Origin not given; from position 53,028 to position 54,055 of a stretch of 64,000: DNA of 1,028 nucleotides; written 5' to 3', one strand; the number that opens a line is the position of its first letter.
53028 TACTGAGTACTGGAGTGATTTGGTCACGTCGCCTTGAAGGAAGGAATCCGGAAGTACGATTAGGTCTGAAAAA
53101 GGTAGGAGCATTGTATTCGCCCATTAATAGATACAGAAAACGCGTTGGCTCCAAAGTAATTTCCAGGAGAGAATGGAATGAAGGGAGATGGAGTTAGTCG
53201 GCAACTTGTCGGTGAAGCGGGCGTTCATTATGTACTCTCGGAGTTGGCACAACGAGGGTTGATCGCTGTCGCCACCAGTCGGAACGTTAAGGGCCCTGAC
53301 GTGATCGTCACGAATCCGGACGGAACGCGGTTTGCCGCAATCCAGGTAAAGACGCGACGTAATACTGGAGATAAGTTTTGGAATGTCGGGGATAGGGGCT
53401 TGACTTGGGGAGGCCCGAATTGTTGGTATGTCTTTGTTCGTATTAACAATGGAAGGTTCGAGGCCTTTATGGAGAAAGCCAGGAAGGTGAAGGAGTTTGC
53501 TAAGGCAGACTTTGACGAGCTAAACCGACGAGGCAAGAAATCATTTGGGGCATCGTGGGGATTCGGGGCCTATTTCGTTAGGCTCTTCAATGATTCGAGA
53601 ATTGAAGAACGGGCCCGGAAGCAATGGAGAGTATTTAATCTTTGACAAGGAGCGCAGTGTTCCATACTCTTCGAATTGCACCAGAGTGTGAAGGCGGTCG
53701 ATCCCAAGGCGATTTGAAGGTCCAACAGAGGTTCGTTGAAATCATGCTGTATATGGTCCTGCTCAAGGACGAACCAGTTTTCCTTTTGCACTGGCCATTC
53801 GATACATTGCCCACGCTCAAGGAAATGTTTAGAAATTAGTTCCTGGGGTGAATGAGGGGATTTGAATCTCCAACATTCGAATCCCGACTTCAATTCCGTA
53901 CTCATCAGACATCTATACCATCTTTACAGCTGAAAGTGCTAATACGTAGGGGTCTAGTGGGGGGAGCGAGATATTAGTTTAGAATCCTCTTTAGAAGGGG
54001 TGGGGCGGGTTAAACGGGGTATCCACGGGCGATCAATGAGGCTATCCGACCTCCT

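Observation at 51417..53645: Compact SIR2-like protein followed by a small PD-(D/E)xK-like protein (plus an upstream membrane protein): possible unclassified NADase-nuclease defence pair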

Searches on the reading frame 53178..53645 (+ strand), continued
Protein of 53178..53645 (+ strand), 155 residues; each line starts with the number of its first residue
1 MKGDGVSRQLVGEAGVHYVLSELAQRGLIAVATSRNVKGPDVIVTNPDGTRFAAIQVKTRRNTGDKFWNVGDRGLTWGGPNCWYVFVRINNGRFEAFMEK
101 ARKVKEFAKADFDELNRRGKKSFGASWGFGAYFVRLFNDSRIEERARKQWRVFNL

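Call 96: search_dna_similar(query=window:53178-53642:+, collection=plasmids, mode=protein, max_rows=10, max_evalue=0.001)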
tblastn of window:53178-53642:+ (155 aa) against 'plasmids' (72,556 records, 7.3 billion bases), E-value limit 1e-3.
Records with a match: 3; places in all: 3; records where one place covers at least 80% of the query: 0.
Best place of each record, by identity: <60% 3.
By first word of the organism name: Sulfolobus 2; Agrobacterium 1.
By predicted mobility (MOB-suite, as given by PLSDB): non-mobilizable 2; conjugative 1.
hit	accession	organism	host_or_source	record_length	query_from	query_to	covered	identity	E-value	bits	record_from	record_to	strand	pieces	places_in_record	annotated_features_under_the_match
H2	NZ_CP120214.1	Agrobacterium leguminum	-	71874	10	87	50%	40.5%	5e-9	61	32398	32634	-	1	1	hypothetical protein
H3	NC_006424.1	Sulfolobus islandicus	-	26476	7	62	36%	37.9%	5e-4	46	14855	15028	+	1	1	hypothetical protein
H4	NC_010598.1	Sulfolobus islandicus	-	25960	7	62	36%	37.9%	7e-4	46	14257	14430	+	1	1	hypothetical protein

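Call 103: fold_search(model_id=the predicted structure, library=viral)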
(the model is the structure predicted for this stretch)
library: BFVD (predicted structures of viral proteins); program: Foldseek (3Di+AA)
matches with E <= 10: 724; with E <= 0.001: 10
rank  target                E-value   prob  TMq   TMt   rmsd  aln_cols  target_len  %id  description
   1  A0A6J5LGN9            3.1e-05  1.00  0.41  0.39   8.4       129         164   24  PD(D/E)XK endonuclease domain-containing protein [uncultured Caudovirales phage]
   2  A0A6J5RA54            1.9e-04  1.00  0.52  0.52   6.7       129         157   14  Protein NO VEIN C-terminal domain-containing protein [uncultured Caudovirales phage]
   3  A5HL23                2.5e-04  1.00  0.48  0.57   4.0       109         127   22  PfWMP3_29 [Phormidium phage Pf-WMP3]
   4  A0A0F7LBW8            2.9e-04  1.00  0.45  0.49   5.9       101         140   17  Head to tail connector [uncultured marine virus]
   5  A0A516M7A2            4.9e-04  1.00  0.41  0.44  10.8       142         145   18  (no name in the UniProt tables at hand)
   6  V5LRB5                6.7e-04  0.93  0.30  0.12  14.7       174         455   13  (no name in the UniProt tables at hand)
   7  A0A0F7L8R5            7.7e-04  1.00  0.35  0.44   8.7       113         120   12  PD(D/E)XK endonuclease domain-containing protein [uncultured marine virus]
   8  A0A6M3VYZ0            8.2e-04  1.00  0.39  0.49   4.5       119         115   15  Putative Holliday junction resolvase [Saccharolobus solfataricus rod-shaped virus 1]
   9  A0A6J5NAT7            9.3e-04  1.00  0.40  0.44   4.8       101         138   15  Uncharacterized protein [uncultured Caudovirales phage]
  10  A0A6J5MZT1            9.3e-04  1.00  0.36  0.51   4.8       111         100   14  VRR-NUC domain-containing protein [uncultured Caudovirales phage]
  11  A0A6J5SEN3            1.3e-03  0.98  0.36  0.40  11.8       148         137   14  Uncharacterized protein [uncultured Caudovirales phage]
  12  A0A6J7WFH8            1.7e-03  1.00  0.43  0.62   7.9       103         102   14  PD(D/E)XK endonuclease domain-containing protein [uncultured Caudovirales phage]
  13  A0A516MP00            1.7e-03  1.00  0.45  0.43   5.4       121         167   16  (no name in the UniProt tables at hand)
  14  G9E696                1.9e-03  1.00  0.44  0.27  10.1       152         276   10  Uncharacterized protein [Micromonas pusilla virus SP1]
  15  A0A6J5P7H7            2.0e-03  0.99  0.37  0.40   7.0       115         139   16  Uncharacterized protein (Fragment) [uncultured Caudovirales phage]
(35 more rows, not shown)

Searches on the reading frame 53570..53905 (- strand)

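Call 3: search_protein_families(library=pfam, proteins=[window:53570-53905:-], max_evalue=1)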
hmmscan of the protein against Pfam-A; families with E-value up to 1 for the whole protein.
window:53570-53905:- (111 aa): 0 families

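Call 4: search_protein_families(library=padloc, proteins=[window:53570-53905:-], max_evalue=1)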
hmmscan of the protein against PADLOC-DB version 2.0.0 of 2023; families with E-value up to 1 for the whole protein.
window:53570-53905:- (111 aa): 0 families

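Call 5: search_protein_families(library=ncbifam, proteins=[window:53570-53905:-], max_evalue=1)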
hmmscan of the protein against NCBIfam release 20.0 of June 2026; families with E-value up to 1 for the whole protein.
window:53570-53905:- (111 aa): 1 family
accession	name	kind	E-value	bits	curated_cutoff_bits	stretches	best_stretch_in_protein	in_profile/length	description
NF008633.1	PRK11622.1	subfamily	0.1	11.5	203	1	42-84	126-169/397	ABC transporter substrate-binding protein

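Call 47: search_protein_families(library=phrogs, proteins=[window:53570-53905:-], max_evalue=0.01)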
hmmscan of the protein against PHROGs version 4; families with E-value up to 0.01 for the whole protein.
window:53570-53905:- (111 aa): 0 families
